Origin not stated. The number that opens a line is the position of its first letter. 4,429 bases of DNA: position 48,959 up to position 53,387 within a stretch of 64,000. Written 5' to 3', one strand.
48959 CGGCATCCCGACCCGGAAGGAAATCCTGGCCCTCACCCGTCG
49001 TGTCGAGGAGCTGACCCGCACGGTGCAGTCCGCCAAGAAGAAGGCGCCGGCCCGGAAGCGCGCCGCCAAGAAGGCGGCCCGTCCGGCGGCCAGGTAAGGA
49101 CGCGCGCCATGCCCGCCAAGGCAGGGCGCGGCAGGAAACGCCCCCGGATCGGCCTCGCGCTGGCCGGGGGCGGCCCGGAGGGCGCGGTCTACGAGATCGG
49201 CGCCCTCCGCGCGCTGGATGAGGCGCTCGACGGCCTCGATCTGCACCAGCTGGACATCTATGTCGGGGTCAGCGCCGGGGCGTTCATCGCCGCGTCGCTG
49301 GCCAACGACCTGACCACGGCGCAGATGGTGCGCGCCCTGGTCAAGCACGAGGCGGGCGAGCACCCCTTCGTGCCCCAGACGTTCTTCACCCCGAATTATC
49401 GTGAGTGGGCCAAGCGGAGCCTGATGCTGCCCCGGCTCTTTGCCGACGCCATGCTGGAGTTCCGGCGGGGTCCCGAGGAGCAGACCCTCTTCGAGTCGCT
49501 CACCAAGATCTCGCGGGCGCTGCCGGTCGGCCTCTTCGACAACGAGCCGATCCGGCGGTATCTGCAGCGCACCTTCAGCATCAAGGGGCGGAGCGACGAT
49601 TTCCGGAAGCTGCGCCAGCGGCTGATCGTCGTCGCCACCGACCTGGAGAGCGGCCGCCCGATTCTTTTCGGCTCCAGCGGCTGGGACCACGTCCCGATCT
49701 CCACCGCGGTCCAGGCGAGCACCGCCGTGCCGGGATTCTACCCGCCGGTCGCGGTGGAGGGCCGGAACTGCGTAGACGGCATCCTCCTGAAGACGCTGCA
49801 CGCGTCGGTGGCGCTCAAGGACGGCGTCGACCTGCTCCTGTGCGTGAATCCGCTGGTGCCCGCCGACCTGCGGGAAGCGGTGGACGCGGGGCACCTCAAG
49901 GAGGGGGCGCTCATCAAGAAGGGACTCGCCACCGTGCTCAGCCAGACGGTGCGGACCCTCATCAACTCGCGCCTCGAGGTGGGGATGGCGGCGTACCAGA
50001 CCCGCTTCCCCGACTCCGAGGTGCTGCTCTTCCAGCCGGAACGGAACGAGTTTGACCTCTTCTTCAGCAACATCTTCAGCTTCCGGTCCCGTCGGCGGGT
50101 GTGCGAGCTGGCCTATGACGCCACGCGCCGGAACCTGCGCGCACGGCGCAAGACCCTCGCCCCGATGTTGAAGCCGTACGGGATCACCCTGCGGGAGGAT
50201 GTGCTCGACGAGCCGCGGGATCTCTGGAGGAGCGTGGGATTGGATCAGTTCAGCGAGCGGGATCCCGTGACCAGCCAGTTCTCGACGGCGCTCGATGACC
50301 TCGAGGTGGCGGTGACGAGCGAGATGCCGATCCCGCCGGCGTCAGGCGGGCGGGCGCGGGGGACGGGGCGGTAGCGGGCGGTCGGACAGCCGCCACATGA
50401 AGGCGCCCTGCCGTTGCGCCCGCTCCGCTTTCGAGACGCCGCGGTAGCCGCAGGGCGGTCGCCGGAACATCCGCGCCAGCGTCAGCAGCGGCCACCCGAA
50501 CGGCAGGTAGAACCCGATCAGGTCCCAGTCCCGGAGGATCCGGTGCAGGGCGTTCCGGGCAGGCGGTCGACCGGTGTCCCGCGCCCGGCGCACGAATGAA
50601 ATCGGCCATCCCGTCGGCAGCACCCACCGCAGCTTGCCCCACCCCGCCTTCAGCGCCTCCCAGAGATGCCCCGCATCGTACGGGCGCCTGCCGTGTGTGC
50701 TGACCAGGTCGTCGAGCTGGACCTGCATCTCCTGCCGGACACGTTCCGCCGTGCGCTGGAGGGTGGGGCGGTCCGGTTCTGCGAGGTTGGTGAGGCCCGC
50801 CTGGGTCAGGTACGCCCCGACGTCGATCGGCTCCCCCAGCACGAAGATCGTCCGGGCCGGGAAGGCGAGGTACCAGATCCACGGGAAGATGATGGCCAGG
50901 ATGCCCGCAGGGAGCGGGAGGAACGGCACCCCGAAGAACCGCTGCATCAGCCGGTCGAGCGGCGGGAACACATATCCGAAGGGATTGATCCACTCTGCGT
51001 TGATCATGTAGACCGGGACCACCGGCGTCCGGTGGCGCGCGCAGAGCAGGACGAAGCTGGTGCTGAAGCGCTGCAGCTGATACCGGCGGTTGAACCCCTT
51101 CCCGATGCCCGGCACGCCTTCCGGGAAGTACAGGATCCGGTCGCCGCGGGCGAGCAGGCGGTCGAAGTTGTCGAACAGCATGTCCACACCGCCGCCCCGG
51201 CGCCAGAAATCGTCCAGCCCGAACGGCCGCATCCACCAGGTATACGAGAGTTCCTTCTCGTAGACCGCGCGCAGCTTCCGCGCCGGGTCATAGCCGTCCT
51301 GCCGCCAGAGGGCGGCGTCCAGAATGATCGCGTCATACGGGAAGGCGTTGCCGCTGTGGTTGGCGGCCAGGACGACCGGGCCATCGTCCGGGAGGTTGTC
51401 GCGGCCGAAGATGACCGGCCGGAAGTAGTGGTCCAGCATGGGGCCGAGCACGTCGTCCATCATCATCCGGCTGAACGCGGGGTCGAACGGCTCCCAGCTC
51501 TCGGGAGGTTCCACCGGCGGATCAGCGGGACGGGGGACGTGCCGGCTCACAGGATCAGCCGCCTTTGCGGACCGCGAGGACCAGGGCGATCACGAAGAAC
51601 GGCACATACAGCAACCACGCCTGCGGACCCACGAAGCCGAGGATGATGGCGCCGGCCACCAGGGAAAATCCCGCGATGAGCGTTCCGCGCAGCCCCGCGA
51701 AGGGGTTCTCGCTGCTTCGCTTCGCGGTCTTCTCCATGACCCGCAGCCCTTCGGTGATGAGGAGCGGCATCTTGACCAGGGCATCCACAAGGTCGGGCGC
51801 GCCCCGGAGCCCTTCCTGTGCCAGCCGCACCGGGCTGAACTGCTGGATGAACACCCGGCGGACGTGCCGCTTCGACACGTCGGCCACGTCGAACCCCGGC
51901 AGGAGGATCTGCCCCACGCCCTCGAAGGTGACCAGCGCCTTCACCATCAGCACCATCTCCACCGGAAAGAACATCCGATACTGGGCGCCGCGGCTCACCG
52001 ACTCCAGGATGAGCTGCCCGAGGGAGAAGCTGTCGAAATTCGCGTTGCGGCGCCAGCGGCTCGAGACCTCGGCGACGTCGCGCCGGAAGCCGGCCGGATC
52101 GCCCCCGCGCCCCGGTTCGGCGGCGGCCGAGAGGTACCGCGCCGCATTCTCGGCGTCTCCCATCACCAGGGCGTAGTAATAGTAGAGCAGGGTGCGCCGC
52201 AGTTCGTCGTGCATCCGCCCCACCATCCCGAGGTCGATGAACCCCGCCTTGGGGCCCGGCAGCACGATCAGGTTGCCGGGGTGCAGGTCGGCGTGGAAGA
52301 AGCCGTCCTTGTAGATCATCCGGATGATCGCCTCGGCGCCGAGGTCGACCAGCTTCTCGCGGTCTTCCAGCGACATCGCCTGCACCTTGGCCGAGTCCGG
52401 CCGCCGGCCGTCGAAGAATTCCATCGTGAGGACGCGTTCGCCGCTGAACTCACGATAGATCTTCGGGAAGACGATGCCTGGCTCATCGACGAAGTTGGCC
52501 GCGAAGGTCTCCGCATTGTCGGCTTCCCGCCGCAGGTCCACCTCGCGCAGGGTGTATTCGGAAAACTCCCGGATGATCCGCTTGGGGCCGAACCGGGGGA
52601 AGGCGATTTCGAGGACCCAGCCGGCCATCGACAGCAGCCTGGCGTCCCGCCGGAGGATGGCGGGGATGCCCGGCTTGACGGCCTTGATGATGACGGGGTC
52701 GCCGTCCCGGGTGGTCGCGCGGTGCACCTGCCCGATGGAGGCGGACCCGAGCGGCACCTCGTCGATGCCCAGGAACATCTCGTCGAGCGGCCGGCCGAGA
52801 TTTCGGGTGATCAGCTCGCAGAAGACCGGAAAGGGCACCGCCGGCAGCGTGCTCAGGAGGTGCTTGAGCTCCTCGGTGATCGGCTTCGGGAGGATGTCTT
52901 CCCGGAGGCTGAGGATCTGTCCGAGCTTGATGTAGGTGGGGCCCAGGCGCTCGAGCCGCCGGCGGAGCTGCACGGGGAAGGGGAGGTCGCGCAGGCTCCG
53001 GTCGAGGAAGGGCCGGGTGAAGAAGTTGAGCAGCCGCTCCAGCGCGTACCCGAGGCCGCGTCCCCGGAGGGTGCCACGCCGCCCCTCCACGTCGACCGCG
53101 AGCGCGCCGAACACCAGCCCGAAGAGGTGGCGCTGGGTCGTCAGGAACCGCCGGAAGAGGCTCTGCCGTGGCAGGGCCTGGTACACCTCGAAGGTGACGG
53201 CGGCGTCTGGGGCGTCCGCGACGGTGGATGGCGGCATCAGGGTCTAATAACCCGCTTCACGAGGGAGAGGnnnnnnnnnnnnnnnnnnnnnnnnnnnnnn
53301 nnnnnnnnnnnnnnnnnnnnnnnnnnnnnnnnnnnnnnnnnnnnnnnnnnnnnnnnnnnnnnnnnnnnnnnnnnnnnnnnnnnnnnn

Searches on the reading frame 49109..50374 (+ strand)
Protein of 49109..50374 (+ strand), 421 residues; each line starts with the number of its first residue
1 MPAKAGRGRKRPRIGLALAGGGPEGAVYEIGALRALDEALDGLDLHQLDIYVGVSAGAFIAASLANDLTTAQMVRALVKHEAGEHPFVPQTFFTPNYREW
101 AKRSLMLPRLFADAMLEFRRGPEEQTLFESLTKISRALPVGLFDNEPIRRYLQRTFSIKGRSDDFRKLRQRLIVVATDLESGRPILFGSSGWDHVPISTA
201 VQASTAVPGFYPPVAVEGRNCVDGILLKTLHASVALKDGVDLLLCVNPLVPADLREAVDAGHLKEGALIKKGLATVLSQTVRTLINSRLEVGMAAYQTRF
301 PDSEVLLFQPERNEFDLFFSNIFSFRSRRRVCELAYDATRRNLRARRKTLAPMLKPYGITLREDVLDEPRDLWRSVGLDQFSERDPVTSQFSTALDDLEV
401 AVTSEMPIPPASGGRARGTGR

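Call 3: search_protein_families(library=pfam, proteins=[window:49109-50374:+], max_evalue=0.01)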
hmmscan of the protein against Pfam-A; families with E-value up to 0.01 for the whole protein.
window:49109-50374:+ (421 aa): 1 family
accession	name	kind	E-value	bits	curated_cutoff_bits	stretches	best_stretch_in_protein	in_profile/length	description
PF01734.28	Patatin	-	4.1e-25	89.5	27.7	1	16-228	1-183/191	Patatin-like phospholipase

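Call 4: search_protein_families(library=ncbifam, proteins=[window:49109-50374:+], max_evalue=0.01)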
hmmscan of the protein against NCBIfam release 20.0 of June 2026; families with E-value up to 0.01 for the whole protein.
window:49109-50374:+ (421 aa): 4 families
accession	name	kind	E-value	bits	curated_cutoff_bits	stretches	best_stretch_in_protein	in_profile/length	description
NF041079.1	CBASS_lipase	equivalog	2.4e-09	36.9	200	1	16-227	4-176/317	CBASS cGAMP-activated phospholipase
NF007623.0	PRK10279.1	equivalog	3e-09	36.5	272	1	163-249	100-181/301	patatin-like phospholipase RssA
NF053870.1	DS2_1_antiphage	equivalog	1.7e-05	24.3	400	1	16-72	3-58/299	anti-phage phospholipase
NF043045.1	T4SS_VpdC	equivalog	6e-05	21.3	1000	1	168-241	439-512/880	Dot/Icm T4SS effector VpdC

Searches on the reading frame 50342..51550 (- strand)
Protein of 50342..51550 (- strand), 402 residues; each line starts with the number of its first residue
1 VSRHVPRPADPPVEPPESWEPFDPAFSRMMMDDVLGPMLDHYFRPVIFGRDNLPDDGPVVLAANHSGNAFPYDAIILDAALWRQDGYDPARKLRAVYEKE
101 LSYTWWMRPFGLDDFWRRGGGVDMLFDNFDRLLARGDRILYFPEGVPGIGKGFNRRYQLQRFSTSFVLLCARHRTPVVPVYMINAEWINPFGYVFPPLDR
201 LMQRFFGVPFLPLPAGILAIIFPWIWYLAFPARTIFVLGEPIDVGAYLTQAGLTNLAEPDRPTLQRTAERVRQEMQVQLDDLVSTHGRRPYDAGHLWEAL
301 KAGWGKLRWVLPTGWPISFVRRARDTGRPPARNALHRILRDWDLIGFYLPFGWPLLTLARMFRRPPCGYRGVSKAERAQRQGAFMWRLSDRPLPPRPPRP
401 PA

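Call 3: search_protein_families(library=pfam, proteins=[window:50342-51550:-], max_evalue=0.01)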
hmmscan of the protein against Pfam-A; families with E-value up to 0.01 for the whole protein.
window:50342-51550:- (402 aa): 1 family
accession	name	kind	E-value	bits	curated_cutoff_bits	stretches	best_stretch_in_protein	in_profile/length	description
PF01553.26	Acyltransferase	-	4.2e-12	46.5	23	1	49-182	6-131/132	Acyltransferase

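Call 4: search_protein_families(library=ncbifam, proteins=[window:50342-51550:-], max_evalue=0.01)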
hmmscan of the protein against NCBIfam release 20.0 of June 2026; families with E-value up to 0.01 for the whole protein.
window:50342-51550:- (402 aa): 2 families
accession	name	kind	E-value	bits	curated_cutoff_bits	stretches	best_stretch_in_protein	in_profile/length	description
NF006386.0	PRK08633.1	equivalog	2.8e-06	25.3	1221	1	36-191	420-559/1147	acyl-[ACP]--phospholipid O-acyltransferase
TIGR00530.1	AGP_acyltrn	subfamily_domain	0.00093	19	102.95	1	48-181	7-128/130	1-acylglycerol-3-phosphate O-acyltransferase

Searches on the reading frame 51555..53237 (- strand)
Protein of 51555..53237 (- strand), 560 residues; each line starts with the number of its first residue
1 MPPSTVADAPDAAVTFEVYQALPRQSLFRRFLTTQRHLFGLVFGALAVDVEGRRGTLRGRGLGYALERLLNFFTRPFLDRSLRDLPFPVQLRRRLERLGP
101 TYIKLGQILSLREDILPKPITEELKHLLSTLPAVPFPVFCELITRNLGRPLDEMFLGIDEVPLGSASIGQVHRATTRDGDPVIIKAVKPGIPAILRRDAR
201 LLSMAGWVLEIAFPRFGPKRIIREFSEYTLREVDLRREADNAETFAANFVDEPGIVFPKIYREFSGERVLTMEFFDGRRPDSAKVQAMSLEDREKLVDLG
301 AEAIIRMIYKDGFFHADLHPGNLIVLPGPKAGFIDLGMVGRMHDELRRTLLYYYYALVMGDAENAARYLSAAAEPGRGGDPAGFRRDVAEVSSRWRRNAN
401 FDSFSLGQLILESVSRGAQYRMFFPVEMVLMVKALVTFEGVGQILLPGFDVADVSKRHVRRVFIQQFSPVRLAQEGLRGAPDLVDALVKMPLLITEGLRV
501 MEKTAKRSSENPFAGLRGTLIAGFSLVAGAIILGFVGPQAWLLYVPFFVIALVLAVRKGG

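Call 3: search_protein_families(library=pfam, proteins=[window:51555-53237:-], max_evalue=0.01)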
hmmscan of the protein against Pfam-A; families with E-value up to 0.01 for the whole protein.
window:51555-53237:- (560 aa): 3 families
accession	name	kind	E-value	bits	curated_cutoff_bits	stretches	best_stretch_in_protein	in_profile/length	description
PF03109.22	ABC1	-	9e-61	205.5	22.9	1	127-368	2-243/244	ABC1 atypical kinase-like domain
PF01636.29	APH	-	6.8e-06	26.5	23.2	1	312-340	169-198/239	Phosphotransferase enzyme family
PF01163.29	RIO1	-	0.00081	19.5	22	1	248-338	63-150/187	RIO domain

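Call 4: search_protein_families(library=ncbifam, proteins=[window:51555-53237:-], max_evalue=0.01)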
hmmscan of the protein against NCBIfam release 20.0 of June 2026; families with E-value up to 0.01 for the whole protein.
window:51555-53237:- (560 aa): 6 families
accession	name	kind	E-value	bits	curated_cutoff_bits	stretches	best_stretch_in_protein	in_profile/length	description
TIGR01982.1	UbiB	equivalog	9.4e-92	307.8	487.55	1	80-471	41-434/436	2-polyprenylphenol 6-hydroxylase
NF003404.0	PRK04750.1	equivalog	1.7e-67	228.3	667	1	84-506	48-477/529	ubiquinone biosynthesis regulatory protein kinase UbiB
NF050082.1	ATPase_MABP1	exception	3.2e-29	102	800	1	95-348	57-311/435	macrolide-binding ATPase MABP-1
NF011464.0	PRK14879.1-7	equivalog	2e-05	24.4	246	1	227-339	38-149/221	Kae1-associated kinase Bud32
TIGR03724.2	arch_bud32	equivalog_domain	0.00079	19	125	1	234-340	34-132/193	KEOPS complex kinase/ATPase Bud32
NF007174.0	PRK09605.1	equivalog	0.0097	14.4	447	0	227-339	368-473/535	bifunctional N(6)-L-threonylcarbamoyladenine synthase/serine/threonine protein kinase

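Call 76: find_related_loci(query=window:51555-53237:-, collection=metagenome_contigs, flank=10000)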
Query window:51555-53237:- (560 aa) in metagenome_contigs; peptide patterns used: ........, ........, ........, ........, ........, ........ (x = any residue, [..] = any of these).
247 stretches matched a pattern; 148 encode a relative of the query (tblastn E <= 1e-3); the best 80 are kept; 80 distinct loci.
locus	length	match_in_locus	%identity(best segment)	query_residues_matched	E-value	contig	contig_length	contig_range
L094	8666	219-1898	92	1-560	0e+0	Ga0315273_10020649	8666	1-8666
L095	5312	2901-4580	91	1-560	0e+0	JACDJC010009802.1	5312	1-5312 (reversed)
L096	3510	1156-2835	91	1-560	0e+0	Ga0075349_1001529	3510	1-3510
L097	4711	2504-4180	91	1-559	0e+0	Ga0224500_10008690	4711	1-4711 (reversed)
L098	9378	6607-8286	90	1-560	0e+0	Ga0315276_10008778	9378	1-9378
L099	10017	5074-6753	90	1-560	0e+0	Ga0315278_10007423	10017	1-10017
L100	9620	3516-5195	91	1-560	0e+0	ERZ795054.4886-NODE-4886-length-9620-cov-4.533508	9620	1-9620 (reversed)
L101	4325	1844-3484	88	13-559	0e+0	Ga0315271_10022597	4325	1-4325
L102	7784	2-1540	92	48-560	0e+0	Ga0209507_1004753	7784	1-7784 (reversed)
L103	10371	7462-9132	83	3-559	0e+0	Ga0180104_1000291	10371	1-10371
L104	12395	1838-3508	83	3-559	0e+0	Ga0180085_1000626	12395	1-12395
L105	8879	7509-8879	90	1-457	0e+0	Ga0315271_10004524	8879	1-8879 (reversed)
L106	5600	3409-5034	68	16-559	0e+0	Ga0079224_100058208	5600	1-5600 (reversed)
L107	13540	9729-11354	65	16-559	0e+0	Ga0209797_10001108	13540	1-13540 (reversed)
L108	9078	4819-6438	67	16-560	0e+0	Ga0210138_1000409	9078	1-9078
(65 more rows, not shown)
